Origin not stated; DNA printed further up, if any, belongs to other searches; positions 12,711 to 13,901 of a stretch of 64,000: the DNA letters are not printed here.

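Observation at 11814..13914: Low-GC two-gene island inserted between the peroxiredoxin and the giant glucan synthase: candidate uncharacterised defence or addiction module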

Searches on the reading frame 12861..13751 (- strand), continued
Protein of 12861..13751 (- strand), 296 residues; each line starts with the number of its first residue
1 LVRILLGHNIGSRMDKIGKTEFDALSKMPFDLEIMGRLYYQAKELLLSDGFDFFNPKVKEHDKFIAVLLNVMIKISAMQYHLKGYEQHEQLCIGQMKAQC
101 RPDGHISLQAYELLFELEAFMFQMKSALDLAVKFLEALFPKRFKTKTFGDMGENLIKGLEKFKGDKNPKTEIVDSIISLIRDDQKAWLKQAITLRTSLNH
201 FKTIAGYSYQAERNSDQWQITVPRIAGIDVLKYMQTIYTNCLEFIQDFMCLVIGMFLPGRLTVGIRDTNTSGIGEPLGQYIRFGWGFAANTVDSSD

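Call 32: search_protein_representatives(alignment_id=A1)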
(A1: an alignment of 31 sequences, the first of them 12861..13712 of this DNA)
Query: 31 sequences, 282 profile positions. Proteins with E-value up to 0.001 (for the whole library): 471; up to 1e-10: 260; up to 1e-30: 57. The best 150 are listed.
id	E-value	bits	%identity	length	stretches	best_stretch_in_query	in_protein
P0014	2.3e-142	489.6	-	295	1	1-281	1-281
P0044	5.9e-101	353.7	-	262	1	12-280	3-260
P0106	1.0e-100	353.0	-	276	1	1-275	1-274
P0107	1.6e-76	273.6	-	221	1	59-278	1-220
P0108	2.0e-75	269.9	-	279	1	12-276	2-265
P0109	5.4e-73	262.0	-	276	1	12-279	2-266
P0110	2.3e-69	250.1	-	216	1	69-277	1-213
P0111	2.1e-66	240.3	-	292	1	17-275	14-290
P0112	3.5e-66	239.6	-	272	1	14-279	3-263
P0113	1.8e-65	237.3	-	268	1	14-274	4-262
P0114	1.9e-63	230.6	-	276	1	12-278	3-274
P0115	2.9e-63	230.1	-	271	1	12-276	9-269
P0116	3.1e-62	226.7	-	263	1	15-272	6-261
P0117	4.0e-62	226.3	-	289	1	12-277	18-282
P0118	4.2e-61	223.0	-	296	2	129-277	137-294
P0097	5.9e-51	189.7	-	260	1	15-274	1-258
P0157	7.7e-30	120.4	-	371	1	38-252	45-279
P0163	5.1e-28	114.4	-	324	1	58-255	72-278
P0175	3.0e-24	102.1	-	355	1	20-257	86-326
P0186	5.3e-23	98.0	-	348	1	53-263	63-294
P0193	1.7e-22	96.3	-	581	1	43-264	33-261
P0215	6.6e-21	91.1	-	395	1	43-245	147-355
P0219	1.3e-20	90.2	-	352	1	39-254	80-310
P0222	2.1e-20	89.4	-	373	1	19-248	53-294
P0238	2.4e-19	86.0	-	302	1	38-238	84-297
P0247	2.3e-18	82.7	-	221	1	58-237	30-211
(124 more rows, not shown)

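Call 34: search_protein_families(library=pfam, proteins=[P0157, P0163, P0175, P0193, P0215, P0222, P0186, P0219, P0238, P0247], max_evalue=0.1)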
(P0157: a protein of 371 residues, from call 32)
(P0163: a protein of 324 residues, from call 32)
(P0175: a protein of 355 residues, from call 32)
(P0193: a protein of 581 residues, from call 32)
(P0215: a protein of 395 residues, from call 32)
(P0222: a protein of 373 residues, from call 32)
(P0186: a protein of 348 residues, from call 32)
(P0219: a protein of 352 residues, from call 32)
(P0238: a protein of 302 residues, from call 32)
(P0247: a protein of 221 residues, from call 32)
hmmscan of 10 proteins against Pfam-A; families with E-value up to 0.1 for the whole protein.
P0157 (371 aa): 3 families
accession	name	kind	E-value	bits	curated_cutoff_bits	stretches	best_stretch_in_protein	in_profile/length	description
PF09440.15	eIF3_N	-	0.0011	19.7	26.8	1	43-94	18-71/133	eIF3 subunit 6 N terminal domain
PF20716.2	ATPTG10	-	0.0019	19.1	25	0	40-85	9-54/99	ATPTG10-like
PF21826.1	DUF6887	-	0.039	14.7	24.2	1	159-184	10-37/62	Family of unknown function (DUF6887)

P0163 (324 aa): 0 families

P0175 (355 aa): 0 families

P0193 (581 aa): 1 family
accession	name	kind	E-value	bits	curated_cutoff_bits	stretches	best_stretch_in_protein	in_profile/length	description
PF00227.31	Proteasome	-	6.4e-05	23.1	22.4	1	305-353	5-53/189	Proteasome subunit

P0215 (395 aa): 0 families

P0222 (373 aa): 0 families

P0186 (348 aa): 2 families
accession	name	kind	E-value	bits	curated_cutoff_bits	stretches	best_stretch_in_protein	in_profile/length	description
PF18536.7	DUF5623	-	0.042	14.5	35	1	126-187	55-121/126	Domain of unknown function (DUF5623)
PF22813.1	TcaA_2nd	-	0.047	14.5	26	1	147-197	19-70/103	TcaA protein second domain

P0219 (352 aa): 2 families
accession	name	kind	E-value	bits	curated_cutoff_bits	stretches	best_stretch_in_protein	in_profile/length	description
PF10354.15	BMT5-like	-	0.03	15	24.7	1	117-211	61-149/168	rRNA (uridine-N3-)-methyltransferase BTM5-like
PF03398.19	Ist1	-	0.078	13.3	33.6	0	232-282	13-63/164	Regulator of Vps4 activity in the MVB pathway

P0238 (302 aa): 1 family
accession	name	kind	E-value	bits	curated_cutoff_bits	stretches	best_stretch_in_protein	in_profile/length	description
PF02810.21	SEC-C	-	4.5e-08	33.3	20.4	1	5-23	1-19/19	SEC-C motif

P0247 (221 aa): 1 family
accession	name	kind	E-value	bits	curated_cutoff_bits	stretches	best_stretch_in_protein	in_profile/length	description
PF18739.6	HEPN_Apea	-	0.037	14.9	24.4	1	135-159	75-99/136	Apea-like HEPN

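Call 35: fold_search(model_id=the predicted structure, library=pdb)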
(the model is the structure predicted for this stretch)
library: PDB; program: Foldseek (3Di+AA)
matches with E <= 10: 216; with E <= 0.001: 0
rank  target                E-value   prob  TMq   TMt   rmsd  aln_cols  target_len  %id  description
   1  3szr                  4.1e-01  0.23  0.22  0.13  19.6       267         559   10  Crystal structure of modified nucleotide-free human MxA (released 2011-10-12)
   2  9fqr_F0               7.6e-01  0.16  0.19  0.27  29.8       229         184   12  96-nm repeat of axonemal doublet microtubules from bovine sperm (released 2025-03-26)
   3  6h2e_Q                8.3e-01  0.14  0.22  0.23  25.1       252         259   10  Structure of the soluble AhlC of the tripartite alpha-pore forming toxin, AHL, from Aeromonas hydrophila. (released 2019-07-10)
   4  5nrl_F                9.6e-01  0.10  0.17  0.13  17.7       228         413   12  Structure of a pre-catalytic spliceosome (released 2017-05-31)
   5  3o3x                  1.2e+00  0.23  0.25  0.33  10.8       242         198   11  Crystal structure of gp41-5, a single-chain 5-helix-bundle based on HIV gp41 (released 2011-07-27)
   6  7jh6_A                1.2e+00  0.16  0.22  0.27   8.7       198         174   10  De novo designed two-domain di-Zn(II) and porphyrin-binding protein (released 2020-12-09)
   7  6r1j_J                1.2e+00  0.15  0.25  0.26  23.8       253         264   10  Structure of the soluble AhlC triple head mutant of the tripartite alpha-pore forming toxin, AHL, from Aeromonas hydro (released 2019-07-10)
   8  7v9m_R                1.3e+00  0.09  0.22  0.23  16.4       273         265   10  Cryo-EM structure of the GHRH-bound human GHRHR splice variant 1 complex (released 2021-10-20)
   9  7a27_GGG              1.4e+00  0.08  0.20  0.17  17.8       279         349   12  Structure of soluble SmhA crystal form 2 of the tripartite alpha-pore forming toxin, Smh, from Serratia marcescens. (released 2021-03-31)
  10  9a3i_P                1.6e+00  0.12  0.27  0.18  22.7       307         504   14  Parathyroid hormone receptor type 1 in complex with a long-acting parathyroid hormone analog and arrestin 2 (6u1n-base (released 2023-03-27)
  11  8gjg_A                1.6e+00  0.08  0.15  0.21  13.6       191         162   13  De novo design of high-affinity protein binders to bioactive helical peptides (released 2024-01-10)
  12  8fkz_SM               1.6e+00  0.02  0.11  0.08  23.5       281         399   12  Human nucleolar pre-60S ribosomal subunit (State G) (released 2023-07-12)
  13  8xeh_D                1.6e+00  0.16  0.20  0.38  11.3       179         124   13  Crystal structure of HEPN-MNT complex (released 2024-12-18)
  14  9fed                  1.6e+00  0.08  0.17  0.22  13.3       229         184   13  Single-chain chimeric protein mimicking the interaction between HR1 and HR2 in HIV gp41 (released 2025-05-28)
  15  6h2d_Q                1.9e+00  0.10  0.20  0.26  22.1       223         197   13  Structure of the soluble AhlC of the tripartite alpha-pore forming toxin, AHL, from Aeromonas hydrophila. (released 2019-07-10)
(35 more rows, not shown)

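Call 37: search_solved_structures(query=A1, max_evalue=10)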
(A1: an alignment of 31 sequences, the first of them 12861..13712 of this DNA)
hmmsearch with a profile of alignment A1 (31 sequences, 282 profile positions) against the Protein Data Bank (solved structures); distinct sequences matched with E-value up to 10: 0.

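Call 42: fold_search(model_id=the predicted structure, library=viral)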
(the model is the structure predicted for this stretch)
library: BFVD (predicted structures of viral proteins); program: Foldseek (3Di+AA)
matches with E <= 10: 225; with E <= 0.001: 0
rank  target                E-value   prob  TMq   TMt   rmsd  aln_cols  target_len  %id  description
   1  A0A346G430            2.8e-01  0.10  0.13  0.10  21.8       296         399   10  (no name in the UniProt tables at hand)
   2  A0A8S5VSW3            8.9e-01  0.06  0.14  0.07  26.2       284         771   12  (no name in the UniProt tables at hand)
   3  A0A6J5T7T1            8.9e-01  0.05  0.13  0.09  21.9       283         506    9  Uncharacterized protein [uncultured Caudovirales phage]
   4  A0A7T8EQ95            1.0e+00  0.08  0.14  0.20  23.5       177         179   14  (no name in the UniProt tables at hand)
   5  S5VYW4                1.2e+00  0.13  0.20  0.26  12.6       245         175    7  Exonuclease [Campylobacter phage CP8]
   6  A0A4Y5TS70            1.2e+00  0.10  0.18  0.23  20.0       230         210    9  (no name in the UniProt tables at hand)
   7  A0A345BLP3            1.3e+00  0.03  0.11  0.13  24.9       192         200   16  Uncharacterized protein [Erwinia phage Wellington]
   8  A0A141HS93            1.4e+00  0.02  0.11  0.05  26.0       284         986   12  (no name in the UniProt tables at hand)
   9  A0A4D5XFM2            1.5e+00  0.25  0.29  0.40   6.7       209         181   11  Uncharacterized protein [Pithovirus LCDPAC01]
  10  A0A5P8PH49            1.5e+00  0.08  0.16  0.16  27.1       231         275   10  Putative anti-sigma cofactor [Serratia phage Muldoon]
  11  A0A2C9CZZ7            1.5e+00  0.06  0.17  0.14  19.6       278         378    8  Uncharacterized protein [Yersinia phage fHe-Yen9-04]
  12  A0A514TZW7            1.6e+00  0.33  0.38  0.39  12.2       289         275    9  (no name in the UniProt tables at hand)
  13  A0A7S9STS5            1.6e+00  0.04  0.14  0.16  18.3       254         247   12  (no name in the UniProt tables at hand)
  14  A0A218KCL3            1.7e+00  0.07  0.14  0.19  30.1       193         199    9  (no name in the UniProt tables at hand)
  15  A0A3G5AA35            1.7e+00  0.20  0.26  0.38  13.5       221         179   10  Uncharacterized protein [Hyperionvirus sp.]
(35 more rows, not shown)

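Call 43: find_related_loci(query=A1, collection=genome_contigs, flank=6000)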
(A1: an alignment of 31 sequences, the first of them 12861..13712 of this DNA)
Query A1 (283 aa) in genome_contigs; peptide patterns used: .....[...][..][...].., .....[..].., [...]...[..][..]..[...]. (x = any residue, [..] = any of these).
155 stretches matched a pattern; 8 encode a relative of the query (tblastn E <= 1e-3); 7 distinct loci.
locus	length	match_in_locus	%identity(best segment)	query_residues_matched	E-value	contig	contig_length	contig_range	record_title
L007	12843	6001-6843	74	1-282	1e-137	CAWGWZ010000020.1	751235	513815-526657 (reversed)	MAG: uncultured delta proteobacterium isolate MFD04408.bin.3.38 genome assembly, contig: contig_3974, whole genome shotg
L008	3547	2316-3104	34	12-275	2e-46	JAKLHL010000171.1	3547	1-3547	MAG: Bdellovibrionales bacterium isolate RA.bin62 RA.bin62_171, whole genome shotgun sequence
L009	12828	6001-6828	33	20-273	1e-40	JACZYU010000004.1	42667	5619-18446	MAG: Planctomycetota bacterium isolate B27T3L11 B27T3L11_NODE545, whole genome shotgun sequence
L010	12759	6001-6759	31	20-274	2e-34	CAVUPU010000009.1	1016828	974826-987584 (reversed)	MAG: uncultured Acidobacteriota bacterium isolate MFD06229.bin.2.137 genome assembly, contig: contig_9910, whole genome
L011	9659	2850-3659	32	20-273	3e-29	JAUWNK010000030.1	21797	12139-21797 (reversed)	MAG: Desulfobacteraceae bacterium isolate CSMAG_2422 CSMAG_2422_k141_366291_length_21797_cov_21.6126, whole genome shotg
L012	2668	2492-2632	47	204-248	4e-9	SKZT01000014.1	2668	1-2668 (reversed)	MAG: Desulfobacteraceae bacterium isolate CSSed162cmB_348 CSSed16-2cmB-243461, whole genome shotgun sequence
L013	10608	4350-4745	27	61-191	4e-6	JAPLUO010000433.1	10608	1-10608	MAG: candidate division WOR-3 bacterium isolate LacPavin_0920_WC90_MAG_62_12 LacPavin_0920_WC90_scaffold_1274142, whole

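Call 44: find_related_loci(query=A1, collection=viral_contigs, flank=6000)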
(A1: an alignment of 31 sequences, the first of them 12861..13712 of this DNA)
Query A1 (283 aa) in viral_contigs; peptide patterns used: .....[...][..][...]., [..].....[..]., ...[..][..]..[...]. (x = any residue, [..] = any of these).
47 stretches matched a pattern, but none encodes a relative of the query by tblastn (E <= 1e-3).

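Call 49: search_protein_families(library=pfam, proteins=[L007:5166-5876:+, L007:7021-8169:+, L008:3118-3498:-, L009:5306-5761:+, L009:2804-3895:+, L010:4435-5841:+, L010:6916-7740:+, L011:1944-2684:+, L011:1316-1960:+, L005:138-935:+], max_evalue=0.01)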
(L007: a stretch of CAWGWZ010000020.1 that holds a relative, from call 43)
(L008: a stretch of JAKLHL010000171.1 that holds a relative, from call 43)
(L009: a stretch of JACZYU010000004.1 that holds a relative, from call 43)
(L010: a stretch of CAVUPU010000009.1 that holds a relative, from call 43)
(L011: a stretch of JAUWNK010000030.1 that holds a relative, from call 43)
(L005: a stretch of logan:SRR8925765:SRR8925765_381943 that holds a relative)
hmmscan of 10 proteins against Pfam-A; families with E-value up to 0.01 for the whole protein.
L007:5166-5876:+ (236 aa): 1 family
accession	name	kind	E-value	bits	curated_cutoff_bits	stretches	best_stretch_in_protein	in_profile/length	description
PF11185.13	DUF2971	-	0.004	18.9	22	0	83-122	1-42/89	Protein of unknown function (DUF2971)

L007:7021-8169:+ (382 aa): 0 families

L008:3118-3498:- (126 aa): 2 families
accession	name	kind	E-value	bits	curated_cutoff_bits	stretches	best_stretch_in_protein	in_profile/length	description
PF17762.8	HTH_ParB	-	0.00075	20.1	22.6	1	38-115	9-79/102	ParB HTH domain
PF04545.22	Sigma70_r4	-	0.0017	18.2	24.1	1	51-71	21-41/50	Sigma-70, region 4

L009:5306-5761:+ (151 aa): 0 families

L009:2804-3895:+ (363 aa): 4 families
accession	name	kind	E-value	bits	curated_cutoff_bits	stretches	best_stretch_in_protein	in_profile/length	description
PF01381.28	HTH_3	-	6.9e-10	39.3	23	1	20-73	1-54/55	Helix-turn-helix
PF06114.19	Peptidase_M78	-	7.8e-09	35.8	22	1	250-342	36-122/123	IrrE N-terminal-like domain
PF13443.12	HTH_26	-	2.8e-05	24.7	22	1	20-69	2-52/63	Cro/C1-type HTH DNA-binding domain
PF12844.13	HTH_19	-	0.00028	21.1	30.2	1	17-70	1-54/64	Helix-turn-helix domain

L010:4435-5841:+ (468 aa): 0 families

L010:6916-7740:+ (274 aa): 1 family
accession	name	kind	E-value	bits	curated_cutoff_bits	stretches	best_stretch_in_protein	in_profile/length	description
PF13676.11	TIR_2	-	2.3e-19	70.5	28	1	96-200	2-110/122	TIR domain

L011:1944-2684:+ (246 aa): 0 families

L011:1316-1960:+ (214 aa): 1 family
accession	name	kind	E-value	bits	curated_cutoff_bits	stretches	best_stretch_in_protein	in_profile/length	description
PF12670.12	DUF3792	-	0.0072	16.9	31.3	1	41-118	9-86/115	Protein of unknown function (DUF3792)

L005:138-935:+ (265 aa): 1 family
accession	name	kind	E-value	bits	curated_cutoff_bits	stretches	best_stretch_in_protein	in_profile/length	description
PF13365.12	Trypsin_2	-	5.8e-05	24.3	27.6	1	33-203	1-135/144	Trypsin-like peptidase domain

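Call 50: search_protein_families(library=padloc, proteins=[L007:5166-5876:+, L007:7021-8169:+, L008:3118-3498:-, L009:5306-5761:+, L009:2804-3895:+, L010:4435-5841:+, L010:6916-7740:+, L011:1944-2684:+, L002:1543-2301:+, L005:138-935:+], max_evalue=0.01)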
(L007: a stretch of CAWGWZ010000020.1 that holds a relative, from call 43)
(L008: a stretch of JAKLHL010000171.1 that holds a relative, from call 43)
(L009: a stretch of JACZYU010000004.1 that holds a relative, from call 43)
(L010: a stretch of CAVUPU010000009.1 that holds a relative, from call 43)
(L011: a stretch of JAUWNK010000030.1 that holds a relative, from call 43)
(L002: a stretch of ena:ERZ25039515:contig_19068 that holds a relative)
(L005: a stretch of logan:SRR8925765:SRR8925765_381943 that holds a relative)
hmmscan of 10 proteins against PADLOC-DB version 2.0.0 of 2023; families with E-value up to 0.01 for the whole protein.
L007:5166-5876:+ (236 aa): 2 families
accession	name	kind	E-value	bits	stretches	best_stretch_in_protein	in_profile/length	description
PDLC04993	PDC-S31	-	1.1e-21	75.2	1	4-155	4-179/245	-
PDLC04994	PDC-S31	-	0.0011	16.4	0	77-154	129-209/273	-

L007:7021-8169:+ (382 aa): 0 families

L008:3118-3498:- (126 aa): 0 families

L009:5306-5761:+ (151 aa): 0 families

L009:2804-3895:+ (363 aa): 13 families
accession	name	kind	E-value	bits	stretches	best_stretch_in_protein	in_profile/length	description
PDLC03982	PD-Lambda-2_B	-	2.1e-36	124.1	1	15-357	59-388/402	-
PDLC04141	capP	-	1.8e-09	35.4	1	216-333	32-141/242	capP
PDLC03954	RmrA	-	5.7e-09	33.4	1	210-305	164-252/380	-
PDLC03947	RmrA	-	1.7e-06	25.1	1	215-307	169-254/383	-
PDLC03945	RmrA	-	2.3e-06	25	1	241-310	193-256/394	-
PDLC03953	RmrA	-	1.1e-05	22.9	0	15-76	5-66/373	-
PDLC03949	RmrA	-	1.8e-05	21.8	0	250-307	183-228/363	-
PDLC03946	RmrA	-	3.5e-05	20.7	0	27-93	14-82/357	-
PDLC03951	RmrA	-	0.00024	18.2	0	258-305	207-247/400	-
PDLC03944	RmrA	-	0.00047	17.3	1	243-308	186-246/384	-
PDLC03948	RmrA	-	0.00085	16.3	0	210-307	162-253/397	-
PDLC03950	RmrA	-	0.0021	15.1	1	250-306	190-240/369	-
PDLC03952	RmrA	-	0.0074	13.2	0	216-306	182-265/395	-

L010:4435-5841:+ (468 aa): 0 families

L010:6916-7740:+ (274 aa): 7 families
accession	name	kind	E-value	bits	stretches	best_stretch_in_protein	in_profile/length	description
PDLC02012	SAVED5--SAVED_TIR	-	6e-09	33.5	1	95-171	16-91/404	-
PDLC02421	Aga_TIR-PNTD1-PNTD2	-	1.2e-05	22.6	1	120-187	32-106/430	Class I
PDLC02403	Aga_TIR-PNTD1-PNTD2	-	4e-05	20.9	1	120-198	31-116/443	Class I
PDLC05062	PDC-S66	-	0.0001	19.9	1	85-143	141-200/282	-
PDLC02416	Aga_REase-TIR-PNTD1-PNTD2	-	0.0011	15.7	1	64-175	138-239/572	Class I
PDLC02400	Aga_TIR-PNTD1-PNTD2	-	0.0025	14.2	1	85-175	179-271/639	Class I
PDLC00727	Effector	-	0.0037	13.8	1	95-168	176-249/590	TIR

L011:1944-2684:+ (246 aa): 0 families

L002:1543-2301:+ (252 aa): 0 families

L005:138-935:+ (265 aa): 1 family
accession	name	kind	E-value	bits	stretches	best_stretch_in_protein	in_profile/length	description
PDLC03855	LmuA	-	5.7e-06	23.9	1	32-149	16-125/425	-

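Call 51: search_protein_families(library=phrogs, proteins=[window:12861-13712:-], max_evalue=1)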
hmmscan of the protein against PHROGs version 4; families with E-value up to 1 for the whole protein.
window:12861-13712:- (283 aa): 0 families

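Call 57: find_encoding_contigs(protein=P0001, flank=5000, max_places=8)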
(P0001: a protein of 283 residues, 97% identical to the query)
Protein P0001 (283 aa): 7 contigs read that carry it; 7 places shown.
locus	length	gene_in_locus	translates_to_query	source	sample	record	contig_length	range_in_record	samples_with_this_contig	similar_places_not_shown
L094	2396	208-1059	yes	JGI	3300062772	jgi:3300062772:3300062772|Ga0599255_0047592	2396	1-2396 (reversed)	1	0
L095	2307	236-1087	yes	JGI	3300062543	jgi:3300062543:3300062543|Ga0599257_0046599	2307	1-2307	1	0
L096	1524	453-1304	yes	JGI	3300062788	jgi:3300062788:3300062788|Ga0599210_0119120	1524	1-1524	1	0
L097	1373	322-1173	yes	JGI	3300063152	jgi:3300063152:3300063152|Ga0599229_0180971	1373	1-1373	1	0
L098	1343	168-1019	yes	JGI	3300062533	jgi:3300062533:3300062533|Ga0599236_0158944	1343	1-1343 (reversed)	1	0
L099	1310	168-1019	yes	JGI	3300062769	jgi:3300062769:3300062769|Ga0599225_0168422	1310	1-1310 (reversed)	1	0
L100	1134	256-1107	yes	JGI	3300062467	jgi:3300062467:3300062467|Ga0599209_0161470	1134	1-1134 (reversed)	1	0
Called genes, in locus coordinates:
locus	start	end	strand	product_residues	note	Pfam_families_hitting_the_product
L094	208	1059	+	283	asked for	-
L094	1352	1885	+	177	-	-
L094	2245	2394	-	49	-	?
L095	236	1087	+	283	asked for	-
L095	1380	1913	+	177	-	-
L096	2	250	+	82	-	?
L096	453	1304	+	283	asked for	-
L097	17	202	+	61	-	-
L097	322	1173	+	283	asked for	-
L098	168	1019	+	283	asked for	-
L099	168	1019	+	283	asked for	-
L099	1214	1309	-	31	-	?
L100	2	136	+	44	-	?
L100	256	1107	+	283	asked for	-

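Call 58: search_dna_similar(query=window:12861-13712:-, collection=plasmids, mode=protein, max_evalue=0.01)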
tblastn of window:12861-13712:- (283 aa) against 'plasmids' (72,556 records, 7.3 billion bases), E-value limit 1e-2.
No match.
